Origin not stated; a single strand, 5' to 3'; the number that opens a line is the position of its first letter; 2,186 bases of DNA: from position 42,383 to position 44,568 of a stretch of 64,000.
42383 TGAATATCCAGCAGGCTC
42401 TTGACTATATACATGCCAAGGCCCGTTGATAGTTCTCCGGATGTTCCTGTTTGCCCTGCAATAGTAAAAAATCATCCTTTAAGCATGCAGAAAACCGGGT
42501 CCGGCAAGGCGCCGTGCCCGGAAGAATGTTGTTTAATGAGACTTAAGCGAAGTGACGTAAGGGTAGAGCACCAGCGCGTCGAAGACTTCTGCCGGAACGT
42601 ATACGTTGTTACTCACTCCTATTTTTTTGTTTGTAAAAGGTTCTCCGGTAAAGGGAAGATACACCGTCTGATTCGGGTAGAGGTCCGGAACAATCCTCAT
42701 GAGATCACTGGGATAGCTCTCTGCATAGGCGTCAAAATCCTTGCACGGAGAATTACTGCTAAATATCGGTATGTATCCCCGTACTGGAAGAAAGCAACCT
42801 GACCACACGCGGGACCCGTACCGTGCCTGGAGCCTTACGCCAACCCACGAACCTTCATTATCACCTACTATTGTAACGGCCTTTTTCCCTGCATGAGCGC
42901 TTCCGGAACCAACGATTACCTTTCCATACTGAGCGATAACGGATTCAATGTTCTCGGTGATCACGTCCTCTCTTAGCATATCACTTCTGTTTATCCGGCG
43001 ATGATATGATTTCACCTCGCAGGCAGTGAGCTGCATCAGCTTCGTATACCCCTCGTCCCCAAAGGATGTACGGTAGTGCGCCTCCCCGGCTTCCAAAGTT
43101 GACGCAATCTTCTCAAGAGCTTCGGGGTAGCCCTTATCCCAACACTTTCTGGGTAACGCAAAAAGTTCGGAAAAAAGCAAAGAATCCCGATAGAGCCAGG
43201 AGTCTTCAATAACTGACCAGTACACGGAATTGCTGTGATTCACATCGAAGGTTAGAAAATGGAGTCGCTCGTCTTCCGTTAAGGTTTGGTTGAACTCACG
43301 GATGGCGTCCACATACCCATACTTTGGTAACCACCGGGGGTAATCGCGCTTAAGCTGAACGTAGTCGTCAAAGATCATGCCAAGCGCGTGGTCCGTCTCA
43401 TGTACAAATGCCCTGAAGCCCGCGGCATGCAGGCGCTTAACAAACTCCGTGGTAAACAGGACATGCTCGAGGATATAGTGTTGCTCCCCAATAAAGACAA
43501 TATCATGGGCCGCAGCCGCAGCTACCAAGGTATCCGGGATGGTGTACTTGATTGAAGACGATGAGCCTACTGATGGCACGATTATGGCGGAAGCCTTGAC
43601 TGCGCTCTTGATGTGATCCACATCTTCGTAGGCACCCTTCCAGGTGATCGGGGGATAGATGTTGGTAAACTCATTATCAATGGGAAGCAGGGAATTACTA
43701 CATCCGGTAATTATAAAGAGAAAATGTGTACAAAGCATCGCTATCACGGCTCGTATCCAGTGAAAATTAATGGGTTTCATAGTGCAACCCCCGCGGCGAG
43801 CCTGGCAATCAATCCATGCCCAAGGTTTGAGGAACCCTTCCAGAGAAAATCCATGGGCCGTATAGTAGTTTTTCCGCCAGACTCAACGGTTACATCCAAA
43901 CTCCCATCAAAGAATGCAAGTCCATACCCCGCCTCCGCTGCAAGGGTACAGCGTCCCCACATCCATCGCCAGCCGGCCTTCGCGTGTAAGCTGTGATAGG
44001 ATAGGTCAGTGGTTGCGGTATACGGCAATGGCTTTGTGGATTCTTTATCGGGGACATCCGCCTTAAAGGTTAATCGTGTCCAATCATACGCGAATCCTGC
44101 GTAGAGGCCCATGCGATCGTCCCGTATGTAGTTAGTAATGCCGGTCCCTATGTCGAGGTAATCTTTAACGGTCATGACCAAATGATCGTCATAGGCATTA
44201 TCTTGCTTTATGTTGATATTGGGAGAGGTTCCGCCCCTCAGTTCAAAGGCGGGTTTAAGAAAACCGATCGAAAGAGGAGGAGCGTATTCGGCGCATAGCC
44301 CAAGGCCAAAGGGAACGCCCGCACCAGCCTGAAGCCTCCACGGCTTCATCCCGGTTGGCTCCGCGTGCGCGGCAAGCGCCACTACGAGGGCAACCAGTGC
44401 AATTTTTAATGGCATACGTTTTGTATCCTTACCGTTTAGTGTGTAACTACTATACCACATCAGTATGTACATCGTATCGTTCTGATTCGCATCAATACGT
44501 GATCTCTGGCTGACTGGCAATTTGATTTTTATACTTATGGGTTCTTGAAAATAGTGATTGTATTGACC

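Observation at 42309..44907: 139-bp direct repeats (3' end of a histidine-kinase gene) bracket a GC-rich two-gene insert with no recombinase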

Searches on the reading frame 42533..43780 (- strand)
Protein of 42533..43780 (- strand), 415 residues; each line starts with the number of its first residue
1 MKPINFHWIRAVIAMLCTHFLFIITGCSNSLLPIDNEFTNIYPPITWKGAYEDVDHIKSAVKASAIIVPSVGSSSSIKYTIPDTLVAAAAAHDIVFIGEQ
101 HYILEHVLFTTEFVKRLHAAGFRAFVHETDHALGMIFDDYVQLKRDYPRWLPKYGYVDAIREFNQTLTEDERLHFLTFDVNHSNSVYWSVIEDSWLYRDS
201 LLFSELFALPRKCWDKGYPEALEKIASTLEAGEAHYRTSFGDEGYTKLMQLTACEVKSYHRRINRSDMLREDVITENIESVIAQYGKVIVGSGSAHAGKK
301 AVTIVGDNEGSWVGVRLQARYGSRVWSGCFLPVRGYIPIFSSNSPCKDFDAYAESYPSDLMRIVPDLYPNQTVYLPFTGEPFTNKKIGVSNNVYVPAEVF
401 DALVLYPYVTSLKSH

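Call 8: search_protein_families(library=pfam, proteins=[window:42533-43780:-], max_evalue=0.01)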
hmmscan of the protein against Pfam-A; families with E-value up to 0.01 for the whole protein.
window:42533-43780:- (415 aa): 1 family
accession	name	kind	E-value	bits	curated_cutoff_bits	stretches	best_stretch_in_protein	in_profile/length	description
PF05139.19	Erythro_esteras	-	1.6e-05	25.3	26.4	1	244-326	169-258/358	Erythromycin esterase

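Call 10: find_encoding_contigs(protein=window:42533-43780:-, flank=10000, max_places=10)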
Protein window:42533-43780:- (415 aa): 3 contigs read that carry it; 3 places shown.
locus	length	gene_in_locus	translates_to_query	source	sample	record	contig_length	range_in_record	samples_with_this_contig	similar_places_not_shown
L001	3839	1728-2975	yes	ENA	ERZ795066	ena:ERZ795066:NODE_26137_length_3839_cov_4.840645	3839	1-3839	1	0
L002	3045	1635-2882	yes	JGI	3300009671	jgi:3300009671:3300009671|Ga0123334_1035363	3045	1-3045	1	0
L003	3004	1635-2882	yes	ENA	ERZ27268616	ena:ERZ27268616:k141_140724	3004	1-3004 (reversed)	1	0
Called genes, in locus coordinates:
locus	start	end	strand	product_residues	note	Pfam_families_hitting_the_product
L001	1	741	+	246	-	?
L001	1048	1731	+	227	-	-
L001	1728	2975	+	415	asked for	-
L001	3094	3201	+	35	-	-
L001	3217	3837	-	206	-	?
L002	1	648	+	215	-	?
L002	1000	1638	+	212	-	-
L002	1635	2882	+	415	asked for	-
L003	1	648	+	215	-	?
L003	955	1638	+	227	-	-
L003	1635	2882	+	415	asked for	-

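Call 18: find_homologous_proteins(query=window:42533-43780:-)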
Query window:42533-43780:- (415 aa): 3 proteins with E <= 0.001 among 6339 candidates.
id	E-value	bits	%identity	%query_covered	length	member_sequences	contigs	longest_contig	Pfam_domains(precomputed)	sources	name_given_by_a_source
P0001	5.8e-286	966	100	100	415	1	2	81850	-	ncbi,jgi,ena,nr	ncbi:MAG: erythromycin esterase family protein [Fibrobacter sp.]|nr:erythromycin esterase family pro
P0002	2.8e-183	628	66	100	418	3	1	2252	-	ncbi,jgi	jgi:hypothetical protein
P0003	1.6e-176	606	65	98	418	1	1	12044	-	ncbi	-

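Call 19: find_encoding_contigs(protein=P0003, flank=10000)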
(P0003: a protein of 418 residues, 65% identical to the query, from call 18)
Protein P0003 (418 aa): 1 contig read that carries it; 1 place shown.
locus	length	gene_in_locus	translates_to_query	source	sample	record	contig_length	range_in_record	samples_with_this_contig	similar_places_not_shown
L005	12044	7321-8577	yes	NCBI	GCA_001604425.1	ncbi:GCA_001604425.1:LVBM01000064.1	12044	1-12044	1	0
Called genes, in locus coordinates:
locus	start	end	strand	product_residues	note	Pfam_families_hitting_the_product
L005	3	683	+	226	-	?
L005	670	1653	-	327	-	PF01545:Cation_efflux, PF16916:ZT_dimer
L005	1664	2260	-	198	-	PF01212:Beta_elim_lyase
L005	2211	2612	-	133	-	-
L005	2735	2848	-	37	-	PF00275:EPSP_synthase (weak)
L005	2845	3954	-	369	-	PF00275:EPSP_synthase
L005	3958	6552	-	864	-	PF00133:tRNA-synt_1, PF09334:tRNA-synt_1g, PF13603:tRNA-synt_1_2, PF00133:tRNA-synt_1 (weak), PF08264:Anticodon_1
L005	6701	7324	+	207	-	-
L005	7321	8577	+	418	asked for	-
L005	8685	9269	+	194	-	PF02417:Chromate_transp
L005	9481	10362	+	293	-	-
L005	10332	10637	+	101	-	PF00464:SHMT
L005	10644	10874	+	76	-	-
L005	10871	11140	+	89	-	-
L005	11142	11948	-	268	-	-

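Call 20: find_encoding_contigs(protein=P0002, flank=10000)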
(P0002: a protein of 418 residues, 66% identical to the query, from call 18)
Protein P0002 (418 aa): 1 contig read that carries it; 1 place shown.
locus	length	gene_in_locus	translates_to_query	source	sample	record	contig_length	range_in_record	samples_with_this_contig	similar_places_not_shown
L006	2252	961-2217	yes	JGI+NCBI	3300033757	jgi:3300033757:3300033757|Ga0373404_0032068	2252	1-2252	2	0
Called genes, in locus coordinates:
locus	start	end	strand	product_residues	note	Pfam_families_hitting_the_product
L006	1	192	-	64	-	?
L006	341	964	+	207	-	-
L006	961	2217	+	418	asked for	-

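Call 40: list_cluster_members(proteins=[P0001, P0002, P0003, P0004])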
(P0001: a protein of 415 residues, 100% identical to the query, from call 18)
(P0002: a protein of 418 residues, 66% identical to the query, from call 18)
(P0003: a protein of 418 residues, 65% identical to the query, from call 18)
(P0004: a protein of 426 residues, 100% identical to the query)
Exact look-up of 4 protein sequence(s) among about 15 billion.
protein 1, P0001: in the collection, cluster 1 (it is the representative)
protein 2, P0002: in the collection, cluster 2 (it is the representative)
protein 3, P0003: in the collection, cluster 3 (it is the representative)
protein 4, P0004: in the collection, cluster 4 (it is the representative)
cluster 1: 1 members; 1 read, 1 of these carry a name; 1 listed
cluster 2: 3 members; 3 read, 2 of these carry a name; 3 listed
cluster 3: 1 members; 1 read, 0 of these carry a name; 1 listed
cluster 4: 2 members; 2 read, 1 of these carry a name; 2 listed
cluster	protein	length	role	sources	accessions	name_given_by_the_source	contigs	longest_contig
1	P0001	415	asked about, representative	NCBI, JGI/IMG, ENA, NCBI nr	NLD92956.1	MAG: erythromycin esterase family protein [Fibrobacter sp.] | erythromycin esterase family protein [Fibrobacter sp.]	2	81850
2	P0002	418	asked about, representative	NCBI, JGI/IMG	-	hypothetical protein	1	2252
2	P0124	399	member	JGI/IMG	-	hypothetical protein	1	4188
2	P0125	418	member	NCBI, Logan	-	-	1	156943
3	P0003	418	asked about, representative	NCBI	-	-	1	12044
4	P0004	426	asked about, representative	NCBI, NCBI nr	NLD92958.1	MAG: HAMP domain-containing histidine kinase [Fibrobacter sp.] | HAMP domain-containing histidine kinase [Fibrobacter sp.]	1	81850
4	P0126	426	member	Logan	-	-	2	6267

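Call 41: find_encoding_contigs(protein=P0126, flank=10000, max_places=6)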
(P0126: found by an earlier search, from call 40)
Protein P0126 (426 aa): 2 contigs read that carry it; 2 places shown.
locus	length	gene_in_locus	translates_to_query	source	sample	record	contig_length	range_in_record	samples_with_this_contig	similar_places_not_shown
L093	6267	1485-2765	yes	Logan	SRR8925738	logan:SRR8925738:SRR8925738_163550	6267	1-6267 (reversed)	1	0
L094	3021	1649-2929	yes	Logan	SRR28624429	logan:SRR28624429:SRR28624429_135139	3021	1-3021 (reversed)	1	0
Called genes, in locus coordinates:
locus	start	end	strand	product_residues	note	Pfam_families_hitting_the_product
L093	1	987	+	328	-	?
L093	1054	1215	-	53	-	-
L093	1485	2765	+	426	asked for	PF02518:HATPase_c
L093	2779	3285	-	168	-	-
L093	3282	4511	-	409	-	PF13175:AAA_15 (faint), PF13476:AAA_23 (weak), PF13304:AAA_21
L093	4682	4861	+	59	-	-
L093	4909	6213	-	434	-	PF02562:PhoH (weak), PF04851:ResIII, PF00270:DEAD, PF00271:Helicase_C, PF03880:DbpA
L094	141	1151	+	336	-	PF04055:Radical_SAM (weak)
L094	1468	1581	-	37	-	-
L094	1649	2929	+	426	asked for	PF02518:HATPase_c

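Call 42: find_encoding_contigs(protein=P0125, flank=10000, max_places=3)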
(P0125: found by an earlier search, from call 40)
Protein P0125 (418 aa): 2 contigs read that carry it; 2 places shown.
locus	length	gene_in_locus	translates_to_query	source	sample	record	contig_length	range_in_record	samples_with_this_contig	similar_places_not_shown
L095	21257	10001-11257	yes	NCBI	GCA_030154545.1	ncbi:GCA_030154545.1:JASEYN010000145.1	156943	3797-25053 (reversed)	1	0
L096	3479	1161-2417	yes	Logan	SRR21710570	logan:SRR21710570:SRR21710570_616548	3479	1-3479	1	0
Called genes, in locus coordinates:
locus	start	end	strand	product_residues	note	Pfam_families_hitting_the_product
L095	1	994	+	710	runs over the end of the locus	PF07228:SpoIIE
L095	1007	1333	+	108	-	PF01740:STAS, PF13466:STAS_2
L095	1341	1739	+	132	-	PF13581:HATPase_c_2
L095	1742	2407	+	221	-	PF00702:Hydrolase, PF12710:HAD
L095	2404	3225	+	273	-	PF02557:VanY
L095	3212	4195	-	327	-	PF01545:Cation_efflux, PF16916:ZT_dimer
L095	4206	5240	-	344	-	PF00155:Aminotran_1_2, PF01212:Beta_elim_lyase, PF01041:DegT_DnrJ_EryC1 (weak)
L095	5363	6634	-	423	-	PF00275:EPSP_synthase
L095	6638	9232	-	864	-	PF00133:tRNA-synt_1, PF09334:tRNA-synt_1g, PF13603:tRNA-synt_1_2, PF00133:tRNA-synt_1 (weak), PF08264:Anticodon_1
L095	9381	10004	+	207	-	-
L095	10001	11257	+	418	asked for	-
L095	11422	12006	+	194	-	PF02417:Chromate_transp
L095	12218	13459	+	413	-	PF00464:SHMT, PF01212:Beta_elim_lyase (weak)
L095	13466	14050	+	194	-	PF02417:Chromate_transp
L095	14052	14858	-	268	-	-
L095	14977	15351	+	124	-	PF00072:Response_reg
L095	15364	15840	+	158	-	PF13690:CheX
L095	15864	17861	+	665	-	PF20966:MASE6 (weak), PF02518:HATPase_c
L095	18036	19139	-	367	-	PF01594:AI-2E_transport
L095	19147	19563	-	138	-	PF00892:EamA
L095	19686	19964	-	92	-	PF00216:Bac_DNA_binding, PF18291:HU-HIG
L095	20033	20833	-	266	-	PF00873:ACR_tran, PF02355:SecD_SecF_C (weak)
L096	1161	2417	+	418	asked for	-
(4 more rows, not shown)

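Call 49: search_protein_families(library=ncbifam, proteins=[window:42533-43780:-, L093:3282-4511:-, L093:2779-3285:-], max_evalue=0.01)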
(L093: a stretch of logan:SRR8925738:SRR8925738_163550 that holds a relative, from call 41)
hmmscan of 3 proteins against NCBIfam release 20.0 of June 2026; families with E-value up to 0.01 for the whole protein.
window:42533-43780:- (415 aa): 0 families

L093:3282-4511:- (409 aa): 2 families
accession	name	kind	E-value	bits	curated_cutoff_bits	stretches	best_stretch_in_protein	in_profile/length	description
TIGR04435.1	restrict_AAA_1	hypoth_equivalog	0.00096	18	300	1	35-179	12-144/568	restriction system-associated AAA family ATPase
TIGR00611.2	recf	equivalog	0.0076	15.5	172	0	68-103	24-57/339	DNA replication/repair protein RecF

L093:2779-3285:- (168 aa): 1 family
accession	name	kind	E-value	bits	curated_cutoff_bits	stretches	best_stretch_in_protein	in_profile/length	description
NF046006.1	MAG6450_fam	subfamily_domain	0.0073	16.8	40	0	146-164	84-102/103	MAG6450 family protein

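Call 50: search_protein_families(library=padloc, proteins=[L093:3282-4511:-, L093:2779-3285:-, window:42533-43780:-], max_evalue=0.01)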
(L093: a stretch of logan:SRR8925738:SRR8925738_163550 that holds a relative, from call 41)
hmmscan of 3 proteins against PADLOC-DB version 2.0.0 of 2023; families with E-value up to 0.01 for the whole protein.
L093:3282-4511:- (409 aa): 48 families (the best 25 are shown)
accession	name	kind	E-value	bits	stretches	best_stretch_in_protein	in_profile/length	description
PDLC02335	AbiLi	-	1.7e-65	219.3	1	22-409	43-287/326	AbiLi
PDLC02980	AriA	-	5.4e-33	113.2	1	69-358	3-304/304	-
PDLC04426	PDC-M12A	-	9.6e-16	56.1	1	28-358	1-324/369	-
PDLC04177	HEC-01A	-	2.3e-11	41.4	1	298-405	284-390/393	-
PDLC04176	HEC-01A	-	4.8e-11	40.6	1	68-183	26-149/371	-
PDLC04608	PDC-M38A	-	2.9e-10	38.4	1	70-372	30-329/367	-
PDLC00289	PtuA1|PtuA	-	3.7e-09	34.1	1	65-375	28-310/404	AAA ATPase domain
PDLC04175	HEC-01A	-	8e-09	33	2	72-153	32-112/363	-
PDLC02979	AriA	-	1.9e-08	32.5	2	35-179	9-135/373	-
PDLC04178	HEC-01A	-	6.2e-08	30.1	2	314-390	291-366/399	-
PDLC04182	HEC-01A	-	3.2e-07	27.7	1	58-149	24-126/406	-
PDLC04391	PDC-M07A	-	5.5e-07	26.9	0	71-92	27-48/412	-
PDLC04570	PDC-M31A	-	5.6e-07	27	1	311-408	290-394/395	-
PDLC02336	AbiLi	-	1.5e-06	26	1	70-166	27-120/340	AbiLi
PDLC04135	mad3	-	2.6e-06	25.2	1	68-141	25-104/374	mads_3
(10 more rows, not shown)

L093:2779-3285:- (168 aa): 0 families

window:42533-43780:- (415 aa): 0 families

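Call 51: search_protein_families(library=pfam, proteins=[L093:3282-4511:-, L093:2779-3285:-, L095:9381-10004:+, L095:10001-11257:+], max_evalue=0.01)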
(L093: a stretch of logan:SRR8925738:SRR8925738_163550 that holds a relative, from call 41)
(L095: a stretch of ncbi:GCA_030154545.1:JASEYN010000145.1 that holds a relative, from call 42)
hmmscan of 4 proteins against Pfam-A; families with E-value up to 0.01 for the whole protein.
L093:3282-4511:- (409 aa): 4 families
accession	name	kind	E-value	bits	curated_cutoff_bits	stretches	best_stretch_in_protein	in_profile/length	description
PF13304.12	AAA_21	-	1.1e-34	121.3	27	1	69-358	3-304/304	AAA domain, putative AbiEii toxin, Type IV TA system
PF13175.12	AAA_15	-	3.5e-06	27.3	32.1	1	312-356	330-373/374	AAA ATPase domain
PF13476.12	AAA_23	-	7.4e-06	27.2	27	1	35-197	5-135/201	AAA domain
PF02463.25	SMC_N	-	0.00015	21.7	40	1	68-88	27-47/220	RecF/RecN/SMC N terminal domain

L093:2779-3285:- (168 aa): 0 families

L095:9381-10004:+ (207 aa): 1 family
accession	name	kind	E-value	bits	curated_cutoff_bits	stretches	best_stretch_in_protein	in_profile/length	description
PF13505.12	OMP_b-brl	-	0.0025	18.4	28.7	1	79-161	82-152/175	Outer membrane protein beta-barrel domain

L095:10001-11257:+ (418 aa): 1 family
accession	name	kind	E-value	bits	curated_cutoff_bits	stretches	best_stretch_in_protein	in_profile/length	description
PF04187.18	Cofac_haem_bdg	-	0.0081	16.6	27.7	0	86-120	2-36/213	Haem-binding uptake, Tiki superfamily, ChaN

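Call 56: find_related_loci(query=window:42533-43780:-, collection=viral_contigs, flank=10000)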
Query window:42533-43780:- (415 aa) in viral_contigs; peptide patterns used: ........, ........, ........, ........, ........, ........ (x = any residue, [..] = any of these).
2 stretches matched a pattern, but none encodes a relative of the query by tblastn (E <= 1e-3).

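Call 66: search_solved_structures(query=window:42533-43780:-, max_evalue=1)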
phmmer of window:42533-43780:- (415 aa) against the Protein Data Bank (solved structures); distinct sequences matched with E-value up to 1: 2.
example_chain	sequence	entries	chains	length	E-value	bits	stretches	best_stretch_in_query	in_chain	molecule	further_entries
7jrq_A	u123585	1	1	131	0.12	14.7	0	203-231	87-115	MPP1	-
5t09_A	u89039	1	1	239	0.51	12.6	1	63-137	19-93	Type III secretion system effector HopBA1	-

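Call 76: predict_structure(alignment_id=A5)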
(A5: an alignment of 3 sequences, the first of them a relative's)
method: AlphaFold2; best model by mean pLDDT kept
length: 415 residues; sequences in the alignment: 3
mean_pLDDT: 33.5   pTM: 0.29
mean pLDDT of the five models: 33.5, 30.4, 29.6, 29.5, 28.3
residues with pLDDT >= 90: 0; 70-90: 0; 50-70: 47; < 50: 368
segments of 3 or more residues with pLDDT < 50: 1-8, 18-80, 92-107, 122-135, 143-145, 147-161, 170-241, 243-415
pLDDT, mean of each block of 10 residues (from residue 1): 45 53 36 24 22 28 33 33 54 44 44 57 43 48 47 44 52 40 25 27 30 26 32 39 39 24 21 23 23 22 25 28 29 25 25 28 30 30 30 30 22 20
secondary structure, 60 per line:
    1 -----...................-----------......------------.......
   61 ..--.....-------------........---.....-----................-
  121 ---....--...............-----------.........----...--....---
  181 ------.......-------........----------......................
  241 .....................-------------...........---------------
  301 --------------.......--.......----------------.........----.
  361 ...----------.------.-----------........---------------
elements in order: H6-24 H36-41 H54-62 E65-69 H83-90 E94-98 H104-119 E124-127 H130-144 H156-164 E174-177 H187-193 H201-208 H219-261 H275-285 E315-321 E324-330 H347-355 E360-363 E393-396 H397-400

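Call 77: search_dna_similar(query=window:42533-43780:-, collection=plasmids, mode=protein, max_rows=10)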
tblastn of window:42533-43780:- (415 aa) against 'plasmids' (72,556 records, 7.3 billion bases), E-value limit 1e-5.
No match.

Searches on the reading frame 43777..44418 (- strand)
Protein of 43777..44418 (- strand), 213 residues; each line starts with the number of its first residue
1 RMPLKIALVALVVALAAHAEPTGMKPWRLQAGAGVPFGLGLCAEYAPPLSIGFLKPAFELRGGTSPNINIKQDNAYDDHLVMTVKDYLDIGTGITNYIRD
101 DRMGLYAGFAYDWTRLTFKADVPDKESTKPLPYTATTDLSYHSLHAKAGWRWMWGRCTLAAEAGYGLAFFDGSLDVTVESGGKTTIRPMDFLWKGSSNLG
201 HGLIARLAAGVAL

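Call 8: search_protein_families(library=pfam, proteins=[window:43777-44418:-], max_evalue=0.01)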
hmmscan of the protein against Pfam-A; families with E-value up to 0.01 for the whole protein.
window:43777-44418:- (213 aa): 0 families

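Call 49: search_protein_families(library=ncbifam, proteins=[window:43777-44418:-], max_evalue=0.01)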
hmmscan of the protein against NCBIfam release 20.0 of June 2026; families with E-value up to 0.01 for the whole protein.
window:43777-44418:- (213 aa): 0 families

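Call 50: search_protein_families(library=padloc, proteins=[window:43777-44418:-], max_evalue=0.01)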
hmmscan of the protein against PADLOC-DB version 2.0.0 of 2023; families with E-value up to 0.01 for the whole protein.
window:43777-44418:- (213 aa): 0 families

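Call 67: search_solved_structures(query=window:43777-44418:-, max_evalue=1)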
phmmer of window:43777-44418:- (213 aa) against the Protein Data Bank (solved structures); distinct sequences matched with E-value up to 1: 0.
